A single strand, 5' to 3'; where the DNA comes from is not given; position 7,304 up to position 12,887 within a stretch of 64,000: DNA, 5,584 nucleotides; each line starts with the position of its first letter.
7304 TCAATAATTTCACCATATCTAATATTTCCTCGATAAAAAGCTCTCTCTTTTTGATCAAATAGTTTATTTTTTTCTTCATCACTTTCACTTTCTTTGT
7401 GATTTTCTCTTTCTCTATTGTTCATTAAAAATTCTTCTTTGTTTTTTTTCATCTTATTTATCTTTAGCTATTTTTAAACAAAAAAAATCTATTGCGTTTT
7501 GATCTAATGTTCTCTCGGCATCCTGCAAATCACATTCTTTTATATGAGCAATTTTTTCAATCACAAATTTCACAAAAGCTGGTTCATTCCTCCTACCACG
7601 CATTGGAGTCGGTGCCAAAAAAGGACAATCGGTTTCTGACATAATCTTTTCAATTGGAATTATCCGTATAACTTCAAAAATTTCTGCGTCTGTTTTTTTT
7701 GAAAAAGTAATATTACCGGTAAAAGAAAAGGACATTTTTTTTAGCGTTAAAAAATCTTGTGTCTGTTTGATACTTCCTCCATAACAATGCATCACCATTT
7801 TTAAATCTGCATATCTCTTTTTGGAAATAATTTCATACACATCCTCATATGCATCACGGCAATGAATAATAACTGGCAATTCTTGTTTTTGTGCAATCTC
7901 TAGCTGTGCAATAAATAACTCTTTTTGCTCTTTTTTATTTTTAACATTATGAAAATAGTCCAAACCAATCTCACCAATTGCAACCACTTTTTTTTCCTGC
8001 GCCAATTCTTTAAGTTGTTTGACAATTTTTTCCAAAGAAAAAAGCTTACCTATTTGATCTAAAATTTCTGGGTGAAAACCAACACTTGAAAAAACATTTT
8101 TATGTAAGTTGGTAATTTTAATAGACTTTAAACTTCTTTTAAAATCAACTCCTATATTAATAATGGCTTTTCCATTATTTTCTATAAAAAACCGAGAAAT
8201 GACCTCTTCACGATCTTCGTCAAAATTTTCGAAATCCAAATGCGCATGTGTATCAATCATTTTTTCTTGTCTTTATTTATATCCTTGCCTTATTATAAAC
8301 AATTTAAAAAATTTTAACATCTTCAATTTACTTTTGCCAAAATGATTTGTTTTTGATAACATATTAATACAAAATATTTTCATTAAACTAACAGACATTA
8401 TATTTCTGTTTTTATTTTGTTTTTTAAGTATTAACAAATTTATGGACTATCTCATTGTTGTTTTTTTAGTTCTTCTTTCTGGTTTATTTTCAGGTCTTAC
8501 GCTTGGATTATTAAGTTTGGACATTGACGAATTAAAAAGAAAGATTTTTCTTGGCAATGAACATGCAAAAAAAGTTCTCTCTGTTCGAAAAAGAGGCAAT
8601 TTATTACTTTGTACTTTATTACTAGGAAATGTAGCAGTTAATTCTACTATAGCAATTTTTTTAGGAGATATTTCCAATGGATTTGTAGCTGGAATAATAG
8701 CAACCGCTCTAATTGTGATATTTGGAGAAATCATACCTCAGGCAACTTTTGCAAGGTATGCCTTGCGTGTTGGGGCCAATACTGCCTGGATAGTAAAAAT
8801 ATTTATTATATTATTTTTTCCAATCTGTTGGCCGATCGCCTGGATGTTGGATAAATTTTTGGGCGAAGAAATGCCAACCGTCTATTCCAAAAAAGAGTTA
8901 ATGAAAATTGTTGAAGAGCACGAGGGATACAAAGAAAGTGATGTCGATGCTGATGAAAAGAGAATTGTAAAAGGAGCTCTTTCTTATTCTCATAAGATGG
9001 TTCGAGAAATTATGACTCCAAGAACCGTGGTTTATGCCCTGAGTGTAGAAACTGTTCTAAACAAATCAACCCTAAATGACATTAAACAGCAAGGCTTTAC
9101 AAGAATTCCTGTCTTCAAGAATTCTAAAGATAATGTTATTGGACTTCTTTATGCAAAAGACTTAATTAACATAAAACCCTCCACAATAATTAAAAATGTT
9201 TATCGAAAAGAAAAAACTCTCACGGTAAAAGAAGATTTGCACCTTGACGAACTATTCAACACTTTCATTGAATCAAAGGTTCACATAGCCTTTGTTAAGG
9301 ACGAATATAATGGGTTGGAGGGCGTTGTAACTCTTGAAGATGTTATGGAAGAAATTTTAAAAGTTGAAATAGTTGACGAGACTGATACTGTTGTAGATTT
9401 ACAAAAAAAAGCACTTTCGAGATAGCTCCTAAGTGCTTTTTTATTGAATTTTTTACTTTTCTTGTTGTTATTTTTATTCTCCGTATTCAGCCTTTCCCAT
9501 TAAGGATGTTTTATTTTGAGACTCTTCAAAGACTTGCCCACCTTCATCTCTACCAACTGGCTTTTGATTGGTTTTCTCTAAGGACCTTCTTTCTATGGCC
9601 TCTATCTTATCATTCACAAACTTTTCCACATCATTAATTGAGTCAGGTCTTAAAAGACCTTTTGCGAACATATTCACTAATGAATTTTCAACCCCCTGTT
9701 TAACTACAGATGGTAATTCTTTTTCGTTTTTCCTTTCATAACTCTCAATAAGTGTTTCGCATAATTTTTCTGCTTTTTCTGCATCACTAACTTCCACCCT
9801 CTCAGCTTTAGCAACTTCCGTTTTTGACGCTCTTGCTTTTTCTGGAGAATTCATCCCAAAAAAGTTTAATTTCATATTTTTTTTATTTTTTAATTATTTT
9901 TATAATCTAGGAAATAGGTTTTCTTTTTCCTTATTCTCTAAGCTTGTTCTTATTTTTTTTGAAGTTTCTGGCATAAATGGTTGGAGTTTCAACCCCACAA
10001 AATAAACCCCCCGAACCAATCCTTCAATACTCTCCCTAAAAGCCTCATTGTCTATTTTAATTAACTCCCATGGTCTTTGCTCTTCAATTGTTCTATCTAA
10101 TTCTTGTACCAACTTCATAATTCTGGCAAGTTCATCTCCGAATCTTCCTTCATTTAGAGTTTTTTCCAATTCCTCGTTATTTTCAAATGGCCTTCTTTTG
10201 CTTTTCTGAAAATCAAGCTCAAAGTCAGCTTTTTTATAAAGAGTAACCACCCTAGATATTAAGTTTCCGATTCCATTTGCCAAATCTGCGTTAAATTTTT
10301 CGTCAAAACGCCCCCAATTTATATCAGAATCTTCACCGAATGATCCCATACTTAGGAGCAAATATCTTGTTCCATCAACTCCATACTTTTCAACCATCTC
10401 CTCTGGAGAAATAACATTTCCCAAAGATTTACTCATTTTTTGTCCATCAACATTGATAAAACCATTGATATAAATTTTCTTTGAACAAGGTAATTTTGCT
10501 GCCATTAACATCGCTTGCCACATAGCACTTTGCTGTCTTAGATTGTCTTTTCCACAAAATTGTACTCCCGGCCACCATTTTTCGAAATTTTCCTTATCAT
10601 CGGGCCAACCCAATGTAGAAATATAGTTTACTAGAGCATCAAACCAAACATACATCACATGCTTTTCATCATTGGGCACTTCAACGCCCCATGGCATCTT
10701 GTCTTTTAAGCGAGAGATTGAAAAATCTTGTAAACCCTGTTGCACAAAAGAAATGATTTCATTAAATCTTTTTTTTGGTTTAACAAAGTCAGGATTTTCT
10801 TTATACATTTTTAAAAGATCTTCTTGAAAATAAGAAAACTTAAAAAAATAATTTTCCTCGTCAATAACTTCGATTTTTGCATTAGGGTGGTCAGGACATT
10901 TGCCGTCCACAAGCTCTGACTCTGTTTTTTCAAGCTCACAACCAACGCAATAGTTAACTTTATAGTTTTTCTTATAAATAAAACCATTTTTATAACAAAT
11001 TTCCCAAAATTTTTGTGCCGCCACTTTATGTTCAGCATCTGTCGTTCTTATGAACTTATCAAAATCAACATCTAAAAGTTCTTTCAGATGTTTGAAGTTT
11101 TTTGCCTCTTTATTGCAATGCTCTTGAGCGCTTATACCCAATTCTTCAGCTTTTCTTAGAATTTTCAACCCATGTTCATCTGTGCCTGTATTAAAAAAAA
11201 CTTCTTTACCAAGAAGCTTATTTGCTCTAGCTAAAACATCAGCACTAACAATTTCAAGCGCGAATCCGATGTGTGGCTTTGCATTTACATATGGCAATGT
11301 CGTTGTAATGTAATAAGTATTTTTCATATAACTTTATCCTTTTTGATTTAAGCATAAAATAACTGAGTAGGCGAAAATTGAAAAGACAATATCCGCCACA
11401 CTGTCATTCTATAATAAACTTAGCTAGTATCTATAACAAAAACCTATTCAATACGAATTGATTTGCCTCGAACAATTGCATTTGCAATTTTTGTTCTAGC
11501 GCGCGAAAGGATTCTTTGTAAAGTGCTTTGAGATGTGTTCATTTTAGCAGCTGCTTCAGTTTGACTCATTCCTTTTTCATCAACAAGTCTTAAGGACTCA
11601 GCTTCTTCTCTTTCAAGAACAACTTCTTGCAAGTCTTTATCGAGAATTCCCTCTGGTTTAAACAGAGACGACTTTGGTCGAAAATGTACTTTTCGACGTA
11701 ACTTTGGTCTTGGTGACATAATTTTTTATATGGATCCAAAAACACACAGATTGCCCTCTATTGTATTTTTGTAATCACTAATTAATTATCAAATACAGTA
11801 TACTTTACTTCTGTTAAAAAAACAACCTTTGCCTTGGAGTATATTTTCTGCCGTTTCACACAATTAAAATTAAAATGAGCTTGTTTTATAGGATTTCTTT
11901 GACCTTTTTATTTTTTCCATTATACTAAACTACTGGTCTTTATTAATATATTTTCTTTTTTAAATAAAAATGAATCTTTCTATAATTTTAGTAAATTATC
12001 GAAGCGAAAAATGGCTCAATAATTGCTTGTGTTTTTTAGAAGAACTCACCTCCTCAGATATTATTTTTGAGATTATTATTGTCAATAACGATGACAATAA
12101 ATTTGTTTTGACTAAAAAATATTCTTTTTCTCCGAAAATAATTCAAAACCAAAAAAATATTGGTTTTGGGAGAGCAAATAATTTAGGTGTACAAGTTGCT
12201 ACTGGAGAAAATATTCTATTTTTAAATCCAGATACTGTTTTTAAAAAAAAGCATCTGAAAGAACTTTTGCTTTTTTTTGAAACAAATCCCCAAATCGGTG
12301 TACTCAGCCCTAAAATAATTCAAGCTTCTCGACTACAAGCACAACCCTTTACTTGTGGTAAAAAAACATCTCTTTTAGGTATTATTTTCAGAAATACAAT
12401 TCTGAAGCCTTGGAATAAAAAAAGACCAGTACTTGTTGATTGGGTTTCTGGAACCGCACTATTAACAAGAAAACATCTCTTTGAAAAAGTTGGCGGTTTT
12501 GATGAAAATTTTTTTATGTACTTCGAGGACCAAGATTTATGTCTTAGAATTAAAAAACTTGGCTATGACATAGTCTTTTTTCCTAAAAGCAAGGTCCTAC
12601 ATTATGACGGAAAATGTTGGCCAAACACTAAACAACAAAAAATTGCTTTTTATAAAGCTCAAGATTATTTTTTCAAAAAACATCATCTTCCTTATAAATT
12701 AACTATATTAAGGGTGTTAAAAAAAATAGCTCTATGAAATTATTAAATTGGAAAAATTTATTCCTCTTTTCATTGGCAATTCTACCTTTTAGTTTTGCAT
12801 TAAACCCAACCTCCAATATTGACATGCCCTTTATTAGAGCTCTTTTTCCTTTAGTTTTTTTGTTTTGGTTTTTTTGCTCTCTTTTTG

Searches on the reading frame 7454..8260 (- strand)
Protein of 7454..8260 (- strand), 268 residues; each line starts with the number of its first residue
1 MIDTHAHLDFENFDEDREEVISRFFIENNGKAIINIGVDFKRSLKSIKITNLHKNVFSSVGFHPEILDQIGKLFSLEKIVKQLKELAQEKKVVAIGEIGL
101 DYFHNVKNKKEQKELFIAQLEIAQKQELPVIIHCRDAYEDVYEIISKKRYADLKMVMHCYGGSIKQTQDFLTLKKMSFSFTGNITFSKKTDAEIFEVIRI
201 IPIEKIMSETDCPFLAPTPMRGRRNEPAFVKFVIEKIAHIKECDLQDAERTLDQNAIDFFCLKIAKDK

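Call 14: search_protein_families(library=pfam, proteins=[window:7454-8260:-], max_evalue=0.001)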
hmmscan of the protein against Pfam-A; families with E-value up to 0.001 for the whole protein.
window:7454-8260:- (268 aa): 1 family
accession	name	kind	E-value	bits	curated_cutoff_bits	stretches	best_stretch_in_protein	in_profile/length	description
PF01026.27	TatD_DNase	-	2e-76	257.2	27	1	2-260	1-252/253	TatD related DNase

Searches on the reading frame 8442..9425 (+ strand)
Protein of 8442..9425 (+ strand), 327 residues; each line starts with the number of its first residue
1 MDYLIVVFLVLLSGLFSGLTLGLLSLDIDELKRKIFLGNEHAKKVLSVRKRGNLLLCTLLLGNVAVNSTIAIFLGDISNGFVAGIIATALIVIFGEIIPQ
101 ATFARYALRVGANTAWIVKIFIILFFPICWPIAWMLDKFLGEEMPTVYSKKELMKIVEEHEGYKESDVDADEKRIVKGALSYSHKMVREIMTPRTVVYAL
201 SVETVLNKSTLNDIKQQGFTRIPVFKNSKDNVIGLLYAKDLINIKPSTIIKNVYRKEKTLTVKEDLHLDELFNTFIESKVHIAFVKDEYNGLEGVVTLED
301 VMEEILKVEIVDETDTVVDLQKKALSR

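Call 14: search_protein_families(library=pfam, proteins=[window:8442-9425:+], max_evalue=0.001)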
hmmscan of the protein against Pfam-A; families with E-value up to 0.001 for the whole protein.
window:8442-9425:+ (327 aa): 2 families
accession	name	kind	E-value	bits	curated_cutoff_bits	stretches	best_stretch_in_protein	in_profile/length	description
PF01595.25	CNNM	-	2.5e-38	132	28.4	1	4-161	1-172/181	Cyclin M transmembrane N-terminal domain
PF00571.33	CBS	-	9.3e-12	45.5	24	1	259-306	9-56/57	CBS domain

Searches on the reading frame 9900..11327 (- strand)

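Call 14: search_protein_families(library=pfam, proteins=[window:9900-11327:-], max_evalue=0.001)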
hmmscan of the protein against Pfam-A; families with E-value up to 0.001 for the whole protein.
window:9900-11327:- (475 aa): 4 families
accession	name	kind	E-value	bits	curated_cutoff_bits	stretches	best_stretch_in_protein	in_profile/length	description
PF09334.17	tRNA-synt_1g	-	1.4e-99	334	20.1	2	153-360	177-390/391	tRNA synthetases class I (M)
PF00133.28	tRNA-synt_1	-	2.4e-36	125.8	22.7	2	221-334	295-411/414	tRNA synthetases class I (I, L, M and V)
PF01406.26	tRNA-synt_1e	-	2.4e-14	53.9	27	2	285-326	241-282/301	tRNA synthetases class I (C) catalytic domain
PF01921.24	tRNA-synt_1f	-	0.00064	19.2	27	0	290-326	274-311/360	tRNA synthetases class I (K)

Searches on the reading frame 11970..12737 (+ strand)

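Call 5: search_protein_families(library=pfam, proteins=[window:11970-12737:+], max_evalue=0.1)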
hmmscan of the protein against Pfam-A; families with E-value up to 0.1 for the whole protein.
window:11970-12737:+ (255 aa): 6 families
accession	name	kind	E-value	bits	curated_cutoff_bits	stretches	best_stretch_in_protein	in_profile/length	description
PF00535.33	Glycos_transf_2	-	4.6e-14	53.1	23.3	1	4-112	1-113/168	Glycosyl transferase family 2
PF10111.15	Glyco_tranf_2_2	-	3.7e-11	43.5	27.3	1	8-219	7-222/276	Glycosyltransferase like family 2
PF13632.12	Glyco_trans_2_3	-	2.1e-08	34.6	27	1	82-209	2-121/198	Glycosyl transferase family group 2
PF13641.12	Glyco_tranf_2_3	-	4.6e-07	30.5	27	1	56-224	61-224/230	Glycosyltransferase like family 2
PF13712.12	Glyco_tranf_2_5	-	2.6e-06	27.8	27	1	47-223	24-192/210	Glycosyltransferase like family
PF02709.20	Glyco_transf_7C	-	5.9e-06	26.3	23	1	161-208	21-71/78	N-terminal domain of galactosyltransferase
